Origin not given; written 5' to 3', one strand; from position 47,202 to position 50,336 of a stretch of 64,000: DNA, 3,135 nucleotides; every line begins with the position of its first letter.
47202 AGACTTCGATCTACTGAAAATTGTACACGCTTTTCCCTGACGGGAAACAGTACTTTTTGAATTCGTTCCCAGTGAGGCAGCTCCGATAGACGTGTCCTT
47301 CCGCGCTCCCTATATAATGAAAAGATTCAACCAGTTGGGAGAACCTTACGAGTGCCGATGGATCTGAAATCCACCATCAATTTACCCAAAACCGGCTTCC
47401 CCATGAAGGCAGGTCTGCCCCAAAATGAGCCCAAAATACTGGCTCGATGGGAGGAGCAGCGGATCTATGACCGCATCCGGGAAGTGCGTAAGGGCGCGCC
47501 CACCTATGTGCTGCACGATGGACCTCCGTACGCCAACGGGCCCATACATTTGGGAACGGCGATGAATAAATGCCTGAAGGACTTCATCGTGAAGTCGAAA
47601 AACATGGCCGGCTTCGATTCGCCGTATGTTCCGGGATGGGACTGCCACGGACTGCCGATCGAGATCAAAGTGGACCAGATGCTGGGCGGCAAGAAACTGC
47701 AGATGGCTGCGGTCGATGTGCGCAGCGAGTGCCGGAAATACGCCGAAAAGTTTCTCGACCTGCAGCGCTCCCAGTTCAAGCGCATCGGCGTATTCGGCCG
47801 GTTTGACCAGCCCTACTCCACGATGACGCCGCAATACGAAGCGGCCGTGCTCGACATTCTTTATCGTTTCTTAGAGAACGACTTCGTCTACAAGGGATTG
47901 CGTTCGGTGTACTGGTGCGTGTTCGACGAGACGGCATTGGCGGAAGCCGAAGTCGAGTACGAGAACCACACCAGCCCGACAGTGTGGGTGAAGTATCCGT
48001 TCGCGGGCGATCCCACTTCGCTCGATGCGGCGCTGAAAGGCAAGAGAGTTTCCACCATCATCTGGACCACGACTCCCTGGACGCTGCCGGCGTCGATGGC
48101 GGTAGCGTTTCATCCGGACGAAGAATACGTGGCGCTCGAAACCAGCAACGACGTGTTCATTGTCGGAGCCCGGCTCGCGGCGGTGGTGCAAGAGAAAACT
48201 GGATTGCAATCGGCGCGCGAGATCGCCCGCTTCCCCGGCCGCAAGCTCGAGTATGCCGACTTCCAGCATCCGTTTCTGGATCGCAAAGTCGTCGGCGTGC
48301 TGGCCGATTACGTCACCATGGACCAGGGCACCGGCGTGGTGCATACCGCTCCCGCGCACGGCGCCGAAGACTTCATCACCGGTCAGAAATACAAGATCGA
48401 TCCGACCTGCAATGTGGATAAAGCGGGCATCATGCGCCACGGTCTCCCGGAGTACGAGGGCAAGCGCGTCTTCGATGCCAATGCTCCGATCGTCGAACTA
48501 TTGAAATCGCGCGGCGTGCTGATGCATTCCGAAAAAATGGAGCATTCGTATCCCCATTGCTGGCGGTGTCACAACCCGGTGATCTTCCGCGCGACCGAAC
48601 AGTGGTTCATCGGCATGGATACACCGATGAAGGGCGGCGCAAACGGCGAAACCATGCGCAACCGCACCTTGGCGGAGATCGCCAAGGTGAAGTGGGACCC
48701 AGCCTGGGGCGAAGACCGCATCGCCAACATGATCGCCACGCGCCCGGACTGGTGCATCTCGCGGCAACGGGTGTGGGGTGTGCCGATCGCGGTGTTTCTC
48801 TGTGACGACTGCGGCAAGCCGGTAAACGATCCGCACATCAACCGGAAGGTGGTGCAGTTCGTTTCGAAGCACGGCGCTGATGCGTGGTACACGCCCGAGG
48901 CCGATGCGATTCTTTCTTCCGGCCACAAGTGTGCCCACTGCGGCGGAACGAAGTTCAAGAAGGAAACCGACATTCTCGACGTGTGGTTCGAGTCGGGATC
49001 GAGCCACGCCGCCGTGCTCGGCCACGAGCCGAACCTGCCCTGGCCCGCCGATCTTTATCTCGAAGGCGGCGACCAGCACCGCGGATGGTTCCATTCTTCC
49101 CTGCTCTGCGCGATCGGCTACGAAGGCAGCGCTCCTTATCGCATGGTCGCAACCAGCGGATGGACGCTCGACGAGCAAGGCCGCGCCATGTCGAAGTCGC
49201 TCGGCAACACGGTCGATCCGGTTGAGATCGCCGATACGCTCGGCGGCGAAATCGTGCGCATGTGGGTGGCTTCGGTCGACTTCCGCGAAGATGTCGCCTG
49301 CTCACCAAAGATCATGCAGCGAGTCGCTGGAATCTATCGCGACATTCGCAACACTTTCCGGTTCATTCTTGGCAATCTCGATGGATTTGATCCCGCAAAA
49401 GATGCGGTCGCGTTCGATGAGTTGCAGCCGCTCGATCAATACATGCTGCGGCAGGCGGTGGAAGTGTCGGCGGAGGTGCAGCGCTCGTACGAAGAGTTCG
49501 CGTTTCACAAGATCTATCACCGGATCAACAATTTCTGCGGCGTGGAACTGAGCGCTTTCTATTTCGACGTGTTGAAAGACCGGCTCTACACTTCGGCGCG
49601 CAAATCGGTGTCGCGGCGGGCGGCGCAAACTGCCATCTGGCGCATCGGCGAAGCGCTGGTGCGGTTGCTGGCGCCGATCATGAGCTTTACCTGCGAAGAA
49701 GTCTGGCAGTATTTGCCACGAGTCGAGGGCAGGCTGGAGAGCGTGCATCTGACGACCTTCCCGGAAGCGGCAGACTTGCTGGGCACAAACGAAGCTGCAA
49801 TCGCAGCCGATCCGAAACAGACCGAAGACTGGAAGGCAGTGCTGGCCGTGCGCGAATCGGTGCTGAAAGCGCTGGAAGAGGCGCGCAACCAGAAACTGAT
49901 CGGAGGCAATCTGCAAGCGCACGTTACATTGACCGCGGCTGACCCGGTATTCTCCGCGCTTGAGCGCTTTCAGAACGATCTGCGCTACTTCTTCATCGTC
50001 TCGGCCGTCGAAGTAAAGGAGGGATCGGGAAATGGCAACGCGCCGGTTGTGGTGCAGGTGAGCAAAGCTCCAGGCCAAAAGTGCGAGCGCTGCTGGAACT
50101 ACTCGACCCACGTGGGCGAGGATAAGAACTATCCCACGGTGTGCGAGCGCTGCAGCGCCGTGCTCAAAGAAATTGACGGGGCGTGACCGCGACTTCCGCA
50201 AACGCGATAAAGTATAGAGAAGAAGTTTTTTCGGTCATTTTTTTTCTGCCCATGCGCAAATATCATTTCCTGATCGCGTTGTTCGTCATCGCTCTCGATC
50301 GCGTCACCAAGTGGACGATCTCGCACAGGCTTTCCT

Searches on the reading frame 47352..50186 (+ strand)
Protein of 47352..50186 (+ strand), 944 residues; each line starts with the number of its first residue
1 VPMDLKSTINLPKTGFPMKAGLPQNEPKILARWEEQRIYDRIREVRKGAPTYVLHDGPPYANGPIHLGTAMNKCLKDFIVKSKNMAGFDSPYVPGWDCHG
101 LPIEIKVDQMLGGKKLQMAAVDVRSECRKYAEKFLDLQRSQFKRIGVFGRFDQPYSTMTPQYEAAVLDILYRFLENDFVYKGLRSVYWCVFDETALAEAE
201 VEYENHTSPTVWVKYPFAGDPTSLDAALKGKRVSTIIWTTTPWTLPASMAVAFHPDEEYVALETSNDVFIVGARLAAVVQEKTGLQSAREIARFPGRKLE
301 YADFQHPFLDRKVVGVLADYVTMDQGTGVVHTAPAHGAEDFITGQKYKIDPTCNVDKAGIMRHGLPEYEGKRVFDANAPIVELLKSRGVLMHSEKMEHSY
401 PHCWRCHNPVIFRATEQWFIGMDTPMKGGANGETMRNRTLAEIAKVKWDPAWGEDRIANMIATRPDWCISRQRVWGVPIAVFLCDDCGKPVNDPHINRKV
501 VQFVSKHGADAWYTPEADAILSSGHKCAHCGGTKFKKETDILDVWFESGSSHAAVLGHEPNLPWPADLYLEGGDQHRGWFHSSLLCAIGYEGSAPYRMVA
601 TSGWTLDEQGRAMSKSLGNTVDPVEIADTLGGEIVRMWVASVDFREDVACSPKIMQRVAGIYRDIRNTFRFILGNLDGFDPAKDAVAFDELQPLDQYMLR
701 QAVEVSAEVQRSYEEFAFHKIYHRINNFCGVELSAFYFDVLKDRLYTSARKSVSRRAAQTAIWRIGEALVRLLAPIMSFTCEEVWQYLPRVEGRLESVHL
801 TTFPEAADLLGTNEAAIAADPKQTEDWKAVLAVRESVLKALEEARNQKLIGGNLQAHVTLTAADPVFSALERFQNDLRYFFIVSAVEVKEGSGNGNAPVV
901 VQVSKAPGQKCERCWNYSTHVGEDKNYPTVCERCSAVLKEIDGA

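Call 74: search_protein_families(library=pfam, proteins=[window:47352-50186:+], max_evalue=0.00001)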
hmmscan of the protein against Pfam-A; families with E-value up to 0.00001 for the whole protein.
window:47352-50186:+ (944 aa): 4 families
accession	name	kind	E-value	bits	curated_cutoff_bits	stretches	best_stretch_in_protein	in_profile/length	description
PF00133.28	tRNA-synt_1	-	7.4e-123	410.8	22.7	1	29-649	2-412/414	tRNA synthetases class I (I, L, M and V)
PF08264.19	Anticodon_1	-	1.9e-30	106.2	25.1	1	695-859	1-147/148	Anticodon-binding domain of tRNA ligase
PF09334.17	tRNA-synt_1g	-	1.1e-17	64.3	20.1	1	59-202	8-136/391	tRNA synthetases class I (M)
PF06827.20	zf-FPG_IleRS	-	7.2e-09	35.8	21.3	1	908-936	1-29/30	Zinc finger found in FPG and IleRS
